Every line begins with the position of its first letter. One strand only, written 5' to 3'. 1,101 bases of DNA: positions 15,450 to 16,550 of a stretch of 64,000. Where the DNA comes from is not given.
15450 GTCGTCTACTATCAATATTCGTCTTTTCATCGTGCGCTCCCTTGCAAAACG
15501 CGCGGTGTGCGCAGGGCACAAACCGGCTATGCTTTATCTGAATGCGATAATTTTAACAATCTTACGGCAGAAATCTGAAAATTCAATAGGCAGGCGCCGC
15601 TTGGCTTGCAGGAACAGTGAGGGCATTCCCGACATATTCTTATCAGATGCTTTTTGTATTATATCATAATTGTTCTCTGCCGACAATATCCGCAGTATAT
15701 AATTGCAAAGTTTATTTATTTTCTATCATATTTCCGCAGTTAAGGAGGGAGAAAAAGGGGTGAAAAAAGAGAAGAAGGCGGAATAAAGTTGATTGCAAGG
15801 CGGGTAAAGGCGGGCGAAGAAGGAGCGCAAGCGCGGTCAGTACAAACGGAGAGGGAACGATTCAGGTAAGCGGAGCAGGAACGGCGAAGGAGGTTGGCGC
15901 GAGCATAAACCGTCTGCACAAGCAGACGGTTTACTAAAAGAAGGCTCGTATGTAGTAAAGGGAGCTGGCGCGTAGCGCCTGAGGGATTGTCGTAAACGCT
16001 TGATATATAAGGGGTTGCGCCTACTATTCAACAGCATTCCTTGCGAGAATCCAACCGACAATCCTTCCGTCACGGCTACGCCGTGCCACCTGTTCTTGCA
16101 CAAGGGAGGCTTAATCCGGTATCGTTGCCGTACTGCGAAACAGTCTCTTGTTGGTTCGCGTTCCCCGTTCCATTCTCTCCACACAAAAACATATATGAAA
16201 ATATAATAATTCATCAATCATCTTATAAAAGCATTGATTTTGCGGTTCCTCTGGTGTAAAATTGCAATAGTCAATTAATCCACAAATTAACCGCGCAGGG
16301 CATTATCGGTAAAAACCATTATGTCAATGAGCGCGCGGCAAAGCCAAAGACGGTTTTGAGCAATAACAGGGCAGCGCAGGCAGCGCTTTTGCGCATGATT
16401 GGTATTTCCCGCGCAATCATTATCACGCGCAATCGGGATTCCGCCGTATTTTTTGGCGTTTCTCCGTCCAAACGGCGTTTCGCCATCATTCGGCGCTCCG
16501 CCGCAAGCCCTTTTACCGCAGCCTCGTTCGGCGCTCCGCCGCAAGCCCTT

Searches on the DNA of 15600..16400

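Call 63: search_rna_families(source=window, start=15600, end=16400, threshold=evalue, max_evalue=1)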
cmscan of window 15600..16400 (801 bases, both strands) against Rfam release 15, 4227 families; matches with E-value up to 1: 0.
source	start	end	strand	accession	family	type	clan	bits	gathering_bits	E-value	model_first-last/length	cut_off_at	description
